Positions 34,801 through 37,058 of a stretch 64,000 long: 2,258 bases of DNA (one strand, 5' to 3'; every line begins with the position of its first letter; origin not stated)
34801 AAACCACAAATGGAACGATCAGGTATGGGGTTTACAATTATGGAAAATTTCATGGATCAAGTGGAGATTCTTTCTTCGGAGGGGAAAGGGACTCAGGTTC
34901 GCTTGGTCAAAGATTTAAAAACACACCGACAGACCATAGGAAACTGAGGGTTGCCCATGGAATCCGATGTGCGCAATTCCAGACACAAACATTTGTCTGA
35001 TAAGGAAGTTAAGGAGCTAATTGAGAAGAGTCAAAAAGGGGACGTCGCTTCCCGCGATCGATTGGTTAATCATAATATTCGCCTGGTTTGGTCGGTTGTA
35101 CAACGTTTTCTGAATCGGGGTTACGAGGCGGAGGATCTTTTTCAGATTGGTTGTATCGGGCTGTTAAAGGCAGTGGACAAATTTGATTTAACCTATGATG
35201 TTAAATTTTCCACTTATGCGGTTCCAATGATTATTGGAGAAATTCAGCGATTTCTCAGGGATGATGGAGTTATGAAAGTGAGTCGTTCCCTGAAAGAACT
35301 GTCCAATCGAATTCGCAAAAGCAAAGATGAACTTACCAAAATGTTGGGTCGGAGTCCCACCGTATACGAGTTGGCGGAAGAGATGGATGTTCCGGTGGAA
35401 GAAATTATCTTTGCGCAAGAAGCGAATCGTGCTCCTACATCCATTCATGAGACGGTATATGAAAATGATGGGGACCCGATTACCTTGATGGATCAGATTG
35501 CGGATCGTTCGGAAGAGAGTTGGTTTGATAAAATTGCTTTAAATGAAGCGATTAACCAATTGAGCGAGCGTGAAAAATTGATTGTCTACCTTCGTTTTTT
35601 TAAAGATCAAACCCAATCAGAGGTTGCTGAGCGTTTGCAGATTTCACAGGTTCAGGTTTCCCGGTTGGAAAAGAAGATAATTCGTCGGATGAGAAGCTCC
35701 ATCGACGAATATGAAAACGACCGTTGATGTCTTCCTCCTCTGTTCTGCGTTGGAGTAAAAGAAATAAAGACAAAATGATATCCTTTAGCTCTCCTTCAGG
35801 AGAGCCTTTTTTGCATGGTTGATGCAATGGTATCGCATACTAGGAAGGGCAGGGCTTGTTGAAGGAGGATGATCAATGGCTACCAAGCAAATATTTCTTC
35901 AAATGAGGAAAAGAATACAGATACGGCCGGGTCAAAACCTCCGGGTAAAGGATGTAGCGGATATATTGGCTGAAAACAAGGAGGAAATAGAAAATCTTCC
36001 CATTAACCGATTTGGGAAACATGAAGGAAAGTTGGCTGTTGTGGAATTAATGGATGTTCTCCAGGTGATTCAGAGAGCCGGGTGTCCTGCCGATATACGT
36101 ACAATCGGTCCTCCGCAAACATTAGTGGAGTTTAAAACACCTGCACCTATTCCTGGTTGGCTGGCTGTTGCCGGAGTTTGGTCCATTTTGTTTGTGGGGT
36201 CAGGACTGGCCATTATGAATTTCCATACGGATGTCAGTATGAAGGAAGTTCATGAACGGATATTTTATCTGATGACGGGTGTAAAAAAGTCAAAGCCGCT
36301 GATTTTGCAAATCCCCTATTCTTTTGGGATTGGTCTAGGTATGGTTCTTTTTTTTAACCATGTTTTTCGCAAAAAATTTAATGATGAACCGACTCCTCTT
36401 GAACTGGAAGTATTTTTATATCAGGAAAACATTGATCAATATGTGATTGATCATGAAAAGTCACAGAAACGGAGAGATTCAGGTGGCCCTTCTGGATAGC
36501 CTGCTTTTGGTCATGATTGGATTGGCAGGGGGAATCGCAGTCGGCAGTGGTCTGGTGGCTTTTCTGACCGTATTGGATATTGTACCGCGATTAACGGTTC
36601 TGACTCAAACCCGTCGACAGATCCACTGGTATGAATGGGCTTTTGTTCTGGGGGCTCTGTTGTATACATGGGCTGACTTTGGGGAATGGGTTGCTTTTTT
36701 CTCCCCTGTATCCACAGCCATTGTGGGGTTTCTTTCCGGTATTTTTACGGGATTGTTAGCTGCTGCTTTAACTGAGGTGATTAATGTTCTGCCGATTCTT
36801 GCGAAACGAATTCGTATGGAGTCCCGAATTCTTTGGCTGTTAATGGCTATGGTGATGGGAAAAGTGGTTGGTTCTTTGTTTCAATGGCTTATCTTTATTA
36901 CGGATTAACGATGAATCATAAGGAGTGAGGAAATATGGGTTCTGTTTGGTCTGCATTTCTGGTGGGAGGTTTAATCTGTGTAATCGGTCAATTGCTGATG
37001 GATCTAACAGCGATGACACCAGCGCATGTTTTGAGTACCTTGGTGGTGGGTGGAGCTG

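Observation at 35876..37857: Reduced spoVA operon: spoVAA-spoVAB-spoVAEB-spoVAEA without spoVAC, spoVAD or spoVAF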

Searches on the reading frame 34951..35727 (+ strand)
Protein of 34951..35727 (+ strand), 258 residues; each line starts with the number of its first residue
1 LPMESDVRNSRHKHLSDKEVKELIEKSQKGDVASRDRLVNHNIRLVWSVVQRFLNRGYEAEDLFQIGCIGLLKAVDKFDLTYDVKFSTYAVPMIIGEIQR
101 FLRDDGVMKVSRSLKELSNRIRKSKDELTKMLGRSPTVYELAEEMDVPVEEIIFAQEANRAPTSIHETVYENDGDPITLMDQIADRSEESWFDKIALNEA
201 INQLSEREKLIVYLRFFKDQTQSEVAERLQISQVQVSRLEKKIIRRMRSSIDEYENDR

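Call 3: search_protein_families(library=pfam, proteins=[window:34951-35727:+], max_evalue=0.01)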
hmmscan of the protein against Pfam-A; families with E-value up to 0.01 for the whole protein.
window:34951-35727:+ (258 aa): 8 families
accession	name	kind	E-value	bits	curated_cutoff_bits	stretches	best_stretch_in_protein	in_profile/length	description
PF04542.20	Sigma70_r2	-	4.7e-21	74.8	24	1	38-105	1-68/71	Sigma-70 region 2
PF04545.22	Sigma70_r4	-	7.7e-16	57.8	24.1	1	200-248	1-49/50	Sigma-70, region 4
PF04539.22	Sigma70_r3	-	2.1e-13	50.6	25.3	1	116-185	1-72/78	Sigma-70 region 3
PF08281.18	Sigma70_r4_2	-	1.1e-07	31.8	25.7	1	196-236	3-43/54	Sigma-70, region 4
PF07638.17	Sigma70_ECF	-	0.00018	21.9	21.1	0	192-238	121-170/185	ECF sigma factor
PF04760.21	IF2_N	-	0.00066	19.8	25.3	1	137-153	5-21/53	Translation initiation factor IF-2, N-terminal region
PF01381.28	HTH_3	-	0.0068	16.9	23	1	221-242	11-32/55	Helix-turn-helix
PF13744.12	HTH_37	-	0.01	16.1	27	0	218-247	30-59/80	Helix-turn-helix domain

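Call 4: search_protein_families(library=ncbifam, proteins=[window:34951-35727:+], max_evalue=0.01)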
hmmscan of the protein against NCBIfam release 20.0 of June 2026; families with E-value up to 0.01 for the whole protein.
window:34951-35727:+ (258 aa): 81 families (the best 25 are shown)
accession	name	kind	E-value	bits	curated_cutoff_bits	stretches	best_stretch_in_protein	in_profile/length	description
NF004052.0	PRK05572.1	subfamily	3.1e-125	416.7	311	1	8-253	7-252/252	SigF/SigG family RNA polymerase sporulation sigma factor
TIGR02885.1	spore_sigF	equivalog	7.1e-109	363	321.45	1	23-250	1-230/231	RNA polymerase sporulation sigma factor SigF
NF006071.0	PRK08215.1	equivalog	7.6e-91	304.3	372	1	7-251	11-257/258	RNA polymerase sporulation sigma factor SigG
TIGR02850.1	spore_sigG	equivalog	1e-87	293.8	457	1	7-250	8-253/254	RNA polymerase sporulation sigma factor SigG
TIGR02980.1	SigBFG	subfamily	1.5e-85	286.5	234.35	1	33-251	3-226/227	SigB/SigF/SigG family RNA polymerase sigma factor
TIGR02941.1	Sigma_B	equivalog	7.4e-49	166.5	315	1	10-251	5-253/255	RNA polymerase sigma factor SigB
NF005644.0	PRK07408.1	subfamily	2.2e-47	161.8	261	1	13-251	7-253/258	RNA polymerase sigma factor SigF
NF005514.0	PRK07122.1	subfamily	2e-46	158.3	372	1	21-251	29-263/264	RNA polymerase sigma factor SigF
TIGR02393.1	RpoD_Cterm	equivalog_domain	3.6e-37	128.2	354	1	35-250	2-227/238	RNA polymerase sigma factor RpoD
TIGR02937.1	sigma70-ECF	superfamily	8.6e-37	126.3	42.9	1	34-249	2-163/165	sigma-70 family RNA polymerase sigma factor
NF006158.0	PRK08301.1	equivalog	9.6e-35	120.2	339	2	15-119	41-145/241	RNA polymerase sporulation sigma factor SigE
TIGR02997.1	Sig70-cyanoRpoD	subfamily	1.4e-34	119.7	384.5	1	15-248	57-298/298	RNA polymerase sigma factor, RpoD/SigA family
TIGR02479.1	FliA_WhiG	subfamily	5.9e-34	117.8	189.6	1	50-250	16-222/224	FliA/WhiG family RNA polymerase sigma factor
NF004471.0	PRK05803.1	subfamily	4.9e-33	114.3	252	2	11-115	28-132/235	RNA polymerase sporulation sigma factor SigK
TIGR02835.1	spore_sigmaE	equivalog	2.4e-32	112.3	348.6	2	15-123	34-142/234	RNA polymerase sporulation sigma factor SigE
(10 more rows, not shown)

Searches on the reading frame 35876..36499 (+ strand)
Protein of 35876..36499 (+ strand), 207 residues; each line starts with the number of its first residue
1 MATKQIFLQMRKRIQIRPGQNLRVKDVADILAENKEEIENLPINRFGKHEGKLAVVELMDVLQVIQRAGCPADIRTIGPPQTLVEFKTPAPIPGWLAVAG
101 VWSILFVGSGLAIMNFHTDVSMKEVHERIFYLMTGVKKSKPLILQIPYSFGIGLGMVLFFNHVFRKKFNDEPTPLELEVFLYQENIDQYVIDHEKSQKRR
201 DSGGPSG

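Call 3: search_protein_families(library=pfam, proteins=[window:35876-36499:+], max_evalue=0.01)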
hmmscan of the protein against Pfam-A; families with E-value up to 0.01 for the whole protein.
window:35876-36499:+ (207 aa): 1 family
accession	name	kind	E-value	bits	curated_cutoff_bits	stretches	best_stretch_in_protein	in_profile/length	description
PF12164.13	SporV_AA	-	1.9e-15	57.3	25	1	4-87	2-87/90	Stage V sporulation protein AA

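Call 4: search_protein_families(library=ncbifam, proteins=[window:35876-36499:+], max_evalue=0.01)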
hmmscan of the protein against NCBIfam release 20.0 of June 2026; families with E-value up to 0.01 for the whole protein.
window:35876-36499:+ (207 aa): 0 families

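Call 43: list_cluster_members(proteins=[window:35876-36499:+, window:32807-34003:+, window:34142-34495:+, window:41080-42027:+, window:39865-40941:+, L050:7537-8019:+, L050:9053-9727:+])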
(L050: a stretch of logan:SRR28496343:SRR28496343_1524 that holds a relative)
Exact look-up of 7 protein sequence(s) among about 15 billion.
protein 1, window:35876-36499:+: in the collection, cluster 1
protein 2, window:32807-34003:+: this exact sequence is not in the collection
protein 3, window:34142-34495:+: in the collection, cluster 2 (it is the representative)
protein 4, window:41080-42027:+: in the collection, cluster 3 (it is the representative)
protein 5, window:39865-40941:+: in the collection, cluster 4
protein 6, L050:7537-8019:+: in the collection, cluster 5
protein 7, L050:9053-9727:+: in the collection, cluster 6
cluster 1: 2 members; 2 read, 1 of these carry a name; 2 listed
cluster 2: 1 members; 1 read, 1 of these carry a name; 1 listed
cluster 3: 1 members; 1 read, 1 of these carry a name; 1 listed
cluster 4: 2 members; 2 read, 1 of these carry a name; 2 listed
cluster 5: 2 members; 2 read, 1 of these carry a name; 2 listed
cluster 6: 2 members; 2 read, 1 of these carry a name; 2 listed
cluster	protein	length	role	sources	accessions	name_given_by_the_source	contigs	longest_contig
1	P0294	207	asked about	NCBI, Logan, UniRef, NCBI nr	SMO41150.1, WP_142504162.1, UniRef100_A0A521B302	stage V sporulation protein AA [Melghirimyces algeriensis] | Stage V sporulation protein AA n=1 Tax=Melghirimyces algeriensis TaxID=910412 ...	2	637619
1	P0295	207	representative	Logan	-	-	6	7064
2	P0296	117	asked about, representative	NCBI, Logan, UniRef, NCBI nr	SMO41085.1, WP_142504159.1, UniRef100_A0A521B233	anti-sigma F factor antagonist [Melghirimyces algeriensis] | Anti-sigma F factor antagonist n=1 Tax=Melghirimyces algeriensis TaxID=910412 ...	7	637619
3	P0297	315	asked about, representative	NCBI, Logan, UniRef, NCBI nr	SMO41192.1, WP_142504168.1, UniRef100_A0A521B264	COX15/CtaA family protein [Melghirimyces algeriensis] | Heme A synthase n=1 Tax=Melghirimyces algeriensis TaxID=910412 RepID=A0A521B264_9BACL | heme A synthase [Melghirimyces algeriensis]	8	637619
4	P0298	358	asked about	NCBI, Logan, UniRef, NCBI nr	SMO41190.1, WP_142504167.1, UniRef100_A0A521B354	murein hydrolase activator EnvC family protein [Melghirimyces algeriensis] | Peptidase family M23 n=1 Tax=Melghirimyces algeriensis TaxID=910412 RepID=A0A521B354_9BACL | M23 family metallopeptidase [Melghirimyces algeriensis]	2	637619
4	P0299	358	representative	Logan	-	-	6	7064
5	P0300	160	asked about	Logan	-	-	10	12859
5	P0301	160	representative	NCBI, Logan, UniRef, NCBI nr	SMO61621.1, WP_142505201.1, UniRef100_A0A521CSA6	stage V sporulation protein AC [Melghirimyces algeriensis] | Stage V sporulation protein AC n=1 Tax=Melghirimyces algeriensis TaxID=910412 ...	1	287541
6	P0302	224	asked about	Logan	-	-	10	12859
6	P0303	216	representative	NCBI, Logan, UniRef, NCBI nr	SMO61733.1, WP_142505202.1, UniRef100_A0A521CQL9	GDSL-type esterase/lipase family protein [Melghirimyces algeriensis] | Lysophospholipase L1 n=1 Tax=Melghirimyces algeriensis TaxID=910412 RepID=A0A521CQL9_9BACL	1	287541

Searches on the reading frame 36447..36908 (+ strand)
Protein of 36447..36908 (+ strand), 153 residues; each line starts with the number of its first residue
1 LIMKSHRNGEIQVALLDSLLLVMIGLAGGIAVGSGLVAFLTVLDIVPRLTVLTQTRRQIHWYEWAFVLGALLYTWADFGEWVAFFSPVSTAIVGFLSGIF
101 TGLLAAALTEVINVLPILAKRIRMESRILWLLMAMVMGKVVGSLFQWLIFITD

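Call 3: search_protein_families(library=pfam, proteins=[window:36447-36908:+], max_evalue=0.01)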
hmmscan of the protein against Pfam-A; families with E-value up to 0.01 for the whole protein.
window:36447-36908:+ (153 aa): 1 family
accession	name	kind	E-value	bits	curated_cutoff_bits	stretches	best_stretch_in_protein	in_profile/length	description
PF13782.11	SpoVAB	-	3.4e-35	121.1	25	1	40-148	1-109/109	Stage V sporulation protein AB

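Call 4: search_protein_families(library=ncbifam, proteins=[window:36447-36908:+], max_evalue=0.01)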
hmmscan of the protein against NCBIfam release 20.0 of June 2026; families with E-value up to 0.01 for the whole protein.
window:36447-36908:+ (153 aa): 0 families
